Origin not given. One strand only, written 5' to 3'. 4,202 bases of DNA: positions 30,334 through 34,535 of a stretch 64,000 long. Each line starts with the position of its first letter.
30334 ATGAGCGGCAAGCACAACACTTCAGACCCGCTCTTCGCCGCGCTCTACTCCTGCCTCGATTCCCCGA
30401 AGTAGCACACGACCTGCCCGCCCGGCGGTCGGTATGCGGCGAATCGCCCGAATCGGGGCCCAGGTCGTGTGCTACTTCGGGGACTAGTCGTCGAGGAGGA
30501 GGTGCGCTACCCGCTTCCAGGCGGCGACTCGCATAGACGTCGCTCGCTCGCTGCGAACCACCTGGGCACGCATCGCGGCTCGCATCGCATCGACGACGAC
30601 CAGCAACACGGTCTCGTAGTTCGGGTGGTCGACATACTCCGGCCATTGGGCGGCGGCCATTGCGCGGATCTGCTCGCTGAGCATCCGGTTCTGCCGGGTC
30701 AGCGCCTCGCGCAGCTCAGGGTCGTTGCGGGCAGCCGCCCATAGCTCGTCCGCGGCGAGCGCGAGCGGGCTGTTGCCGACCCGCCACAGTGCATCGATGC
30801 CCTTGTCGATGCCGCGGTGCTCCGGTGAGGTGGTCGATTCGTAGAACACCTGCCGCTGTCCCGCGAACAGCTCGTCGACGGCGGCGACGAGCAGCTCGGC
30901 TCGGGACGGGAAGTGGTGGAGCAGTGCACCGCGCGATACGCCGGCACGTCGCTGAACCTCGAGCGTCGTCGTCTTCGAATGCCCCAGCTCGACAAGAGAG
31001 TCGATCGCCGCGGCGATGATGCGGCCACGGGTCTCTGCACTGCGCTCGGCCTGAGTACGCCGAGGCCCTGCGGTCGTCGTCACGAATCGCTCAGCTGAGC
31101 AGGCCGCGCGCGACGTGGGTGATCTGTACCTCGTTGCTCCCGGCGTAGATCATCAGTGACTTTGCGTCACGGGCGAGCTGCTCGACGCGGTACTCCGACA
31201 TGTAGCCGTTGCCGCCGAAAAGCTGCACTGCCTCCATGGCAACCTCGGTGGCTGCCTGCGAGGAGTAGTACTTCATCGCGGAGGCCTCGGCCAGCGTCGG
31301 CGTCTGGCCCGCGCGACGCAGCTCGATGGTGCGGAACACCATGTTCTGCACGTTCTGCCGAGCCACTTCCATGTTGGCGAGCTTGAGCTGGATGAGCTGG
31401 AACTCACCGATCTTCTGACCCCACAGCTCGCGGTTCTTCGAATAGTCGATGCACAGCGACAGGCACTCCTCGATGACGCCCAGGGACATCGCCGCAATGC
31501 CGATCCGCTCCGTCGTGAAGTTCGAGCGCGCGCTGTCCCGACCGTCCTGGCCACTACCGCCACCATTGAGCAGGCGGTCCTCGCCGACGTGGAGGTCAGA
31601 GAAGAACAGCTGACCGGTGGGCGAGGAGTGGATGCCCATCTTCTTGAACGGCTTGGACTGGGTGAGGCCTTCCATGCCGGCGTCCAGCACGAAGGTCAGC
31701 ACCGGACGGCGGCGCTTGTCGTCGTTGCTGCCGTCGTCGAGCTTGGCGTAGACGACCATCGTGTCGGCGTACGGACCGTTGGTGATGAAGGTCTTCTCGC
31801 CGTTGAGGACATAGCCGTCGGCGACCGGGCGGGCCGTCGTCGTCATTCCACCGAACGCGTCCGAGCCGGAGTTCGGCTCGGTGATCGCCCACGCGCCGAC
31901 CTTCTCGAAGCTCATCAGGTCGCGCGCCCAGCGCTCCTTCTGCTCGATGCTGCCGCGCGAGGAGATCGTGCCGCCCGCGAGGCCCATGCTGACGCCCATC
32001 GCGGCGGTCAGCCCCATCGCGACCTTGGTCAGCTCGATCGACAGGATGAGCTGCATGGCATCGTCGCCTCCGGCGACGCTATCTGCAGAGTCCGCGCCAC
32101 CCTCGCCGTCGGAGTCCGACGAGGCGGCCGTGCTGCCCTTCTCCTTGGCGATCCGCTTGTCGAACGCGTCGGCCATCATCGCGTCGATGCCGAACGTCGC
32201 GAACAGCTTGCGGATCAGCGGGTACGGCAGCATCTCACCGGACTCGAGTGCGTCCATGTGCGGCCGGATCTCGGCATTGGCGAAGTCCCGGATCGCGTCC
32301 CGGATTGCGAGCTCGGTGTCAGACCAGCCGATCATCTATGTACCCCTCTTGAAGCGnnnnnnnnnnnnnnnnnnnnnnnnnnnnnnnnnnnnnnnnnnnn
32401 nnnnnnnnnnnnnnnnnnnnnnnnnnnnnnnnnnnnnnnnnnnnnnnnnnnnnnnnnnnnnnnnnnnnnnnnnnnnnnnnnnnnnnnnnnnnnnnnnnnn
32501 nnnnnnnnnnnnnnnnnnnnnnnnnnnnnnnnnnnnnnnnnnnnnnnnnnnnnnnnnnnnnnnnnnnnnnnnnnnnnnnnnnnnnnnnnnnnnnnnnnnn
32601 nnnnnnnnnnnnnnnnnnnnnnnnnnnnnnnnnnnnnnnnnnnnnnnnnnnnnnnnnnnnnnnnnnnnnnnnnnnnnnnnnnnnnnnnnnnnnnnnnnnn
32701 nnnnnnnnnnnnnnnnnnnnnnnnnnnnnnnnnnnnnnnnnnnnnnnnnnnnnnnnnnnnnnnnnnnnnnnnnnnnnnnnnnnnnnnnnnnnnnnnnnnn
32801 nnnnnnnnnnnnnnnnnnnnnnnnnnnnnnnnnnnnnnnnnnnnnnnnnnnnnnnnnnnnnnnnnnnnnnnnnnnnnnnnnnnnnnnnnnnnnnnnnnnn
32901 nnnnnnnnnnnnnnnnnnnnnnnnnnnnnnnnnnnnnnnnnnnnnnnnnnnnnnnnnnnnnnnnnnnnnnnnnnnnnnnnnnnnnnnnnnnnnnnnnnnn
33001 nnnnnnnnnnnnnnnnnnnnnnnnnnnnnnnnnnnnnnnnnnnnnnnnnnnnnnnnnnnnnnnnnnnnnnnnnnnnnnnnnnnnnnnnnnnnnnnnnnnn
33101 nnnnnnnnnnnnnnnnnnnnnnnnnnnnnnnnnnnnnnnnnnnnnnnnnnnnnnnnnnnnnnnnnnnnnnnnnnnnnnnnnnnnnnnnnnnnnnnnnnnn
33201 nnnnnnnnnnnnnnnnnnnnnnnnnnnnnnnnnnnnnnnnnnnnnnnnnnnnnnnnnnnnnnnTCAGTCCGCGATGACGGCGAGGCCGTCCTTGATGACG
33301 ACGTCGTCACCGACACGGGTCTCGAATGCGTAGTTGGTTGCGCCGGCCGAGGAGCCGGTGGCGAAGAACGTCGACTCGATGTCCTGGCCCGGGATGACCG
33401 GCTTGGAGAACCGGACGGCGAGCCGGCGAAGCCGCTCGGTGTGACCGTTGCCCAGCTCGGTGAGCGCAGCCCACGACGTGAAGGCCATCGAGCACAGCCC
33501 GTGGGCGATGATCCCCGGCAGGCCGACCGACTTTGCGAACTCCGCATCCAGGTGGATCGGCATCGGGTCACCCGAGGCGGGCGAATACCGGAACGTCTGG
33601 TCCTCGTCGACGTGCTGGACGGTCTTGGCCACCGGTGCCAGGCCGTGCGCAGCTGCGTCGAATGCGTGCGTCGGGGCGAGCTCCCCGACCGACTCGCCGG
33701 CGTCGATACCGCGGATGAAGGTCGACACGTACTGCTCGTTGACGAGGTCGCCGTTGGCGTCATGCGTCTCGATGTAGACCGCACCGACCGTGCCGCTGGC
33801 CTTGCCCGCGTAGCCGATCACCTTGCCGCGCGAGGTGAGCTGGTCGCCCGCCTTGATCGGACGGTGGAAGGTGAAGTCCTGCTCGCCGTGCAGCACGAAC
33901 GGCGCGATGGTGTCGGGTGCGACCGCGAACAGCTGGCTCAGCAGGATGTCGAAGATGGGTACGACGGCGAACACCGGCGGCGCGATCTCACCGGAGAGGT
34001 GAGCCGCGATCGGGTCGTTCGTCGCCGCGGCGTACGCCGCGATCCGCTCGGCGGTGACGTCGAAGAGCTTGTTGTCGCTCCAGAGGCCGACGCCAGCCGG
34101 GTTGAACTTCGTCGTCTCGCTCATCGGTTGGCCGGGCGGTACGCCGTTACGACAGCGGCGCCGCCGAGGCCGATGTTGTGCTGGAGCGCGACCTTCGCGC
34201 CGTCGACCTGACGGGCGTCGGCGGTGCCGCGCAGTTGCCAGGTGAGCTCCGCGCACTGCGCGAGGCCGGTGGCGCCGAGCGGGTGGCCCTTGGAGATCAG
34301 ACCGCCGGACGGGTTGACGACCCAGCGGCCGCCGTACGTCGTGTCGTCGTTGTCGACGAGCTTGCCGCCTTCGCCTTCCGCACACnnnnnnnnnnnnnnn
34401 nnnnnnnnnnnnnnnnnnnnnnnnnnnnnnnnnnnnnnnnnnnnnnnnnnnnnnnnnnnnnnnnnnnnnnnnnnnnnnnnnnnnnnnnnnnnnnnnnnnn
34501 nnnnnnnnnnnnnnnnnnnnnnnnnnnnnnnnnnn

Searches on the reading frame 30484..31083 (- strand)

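Call 60: search_protein_families(library=pfam, proteins=[window:30484-31083:-], max_evalue=0.00001)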
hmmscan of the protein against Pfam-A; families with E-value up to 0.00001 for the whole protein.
window:30484-31083:- (199 aa): 1 family
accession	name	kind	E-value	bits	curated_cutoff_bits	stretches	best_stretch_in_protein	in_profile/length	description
PF00440.29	TetR_N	-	1.6e-11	44.2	24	1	22-68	1-47/47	Bacterial regulatory proteins, tetR family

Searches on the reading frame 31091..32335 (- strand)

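Call 60: search_protein_families(library=pfam, proteins=[window:31091-32335:-], max_evalue=0.00001)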
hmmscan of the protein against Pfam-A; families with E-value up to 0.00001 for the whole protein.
window:31091-32335:- (414 aa): 5 families
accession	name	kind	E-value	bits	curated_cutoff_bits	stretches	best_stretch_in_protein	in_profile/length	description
PF00441.29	Acyl-CoA_dh_1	-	1.5e-45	155.4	22.4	1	264-413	2-150/150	Acyl-CoA dehydrogenase, C-terminal domain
PF02770.24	Acyl-CoA_dh_M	-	6.2e-22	78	33.3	1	148-247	1-96/97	Acyl-CoA dehydrogenase, middle domain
PF08028.16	Acyl-CoA_dh_2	-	1.1e-12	48.8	22.7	1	278-401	1-133/134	Acyl-CoA dehydrogenase, C-terminal domain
PF02771.21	Acyl-CoA_dh_N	-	4.3e-11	43.6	22.9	0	88-143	57-112/113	Acyl-CoA dehydrogenase, N-terminal domain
PF22924.1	ACOX_C_alpha1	-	6.1e-06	26.6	27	0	342-413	98-169/169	Acyl-CoA oxidase, C-alpha1 domain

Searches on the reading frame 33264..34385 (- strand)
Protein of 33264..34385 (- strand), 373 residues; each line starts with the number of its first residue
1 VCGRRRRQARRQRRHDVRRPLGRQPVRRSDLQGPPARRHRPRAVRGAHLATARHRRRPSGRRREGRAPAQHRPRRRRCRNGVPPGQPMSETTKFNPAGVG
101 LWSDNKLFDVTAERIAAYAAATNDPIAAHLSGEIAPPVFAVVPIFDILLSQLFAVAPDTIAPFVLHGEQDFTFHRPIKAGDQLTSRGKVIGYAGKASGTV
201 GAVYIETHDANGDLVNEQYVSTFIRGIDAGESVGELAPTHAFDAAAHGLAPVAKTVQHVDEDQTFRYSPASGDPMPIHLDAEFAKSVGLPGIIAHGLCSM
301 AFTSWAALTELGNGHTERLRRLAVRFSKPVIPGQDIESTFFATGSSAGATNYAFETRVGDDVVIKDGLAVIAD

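Call 60: search_protein_families(library=pfam, proteins=[window:33264-34385:-], max_evalue=0.00001)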
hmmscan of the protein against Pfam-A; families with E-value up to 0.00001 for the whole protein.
window:33264-34385:- (373 aa): 3 families
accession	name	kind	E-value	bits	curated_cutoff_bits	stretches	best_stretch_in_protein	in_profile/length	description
PF01575.25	MaoC_dehydratas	-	2.5e-24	85.7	27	1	247-358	6-117/123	MaoC like domain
PF13452.11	FAS1_DH_region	-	3.2e-14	53.6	22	1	99-208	3-120/132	FAS1-like, dehydratase domain region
PF22622.2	MFE-2_hydrat-2_N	-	5.9e-10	39.5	27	1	135-226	34-130/130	MFE-2 hydratase 2 N-terminal domain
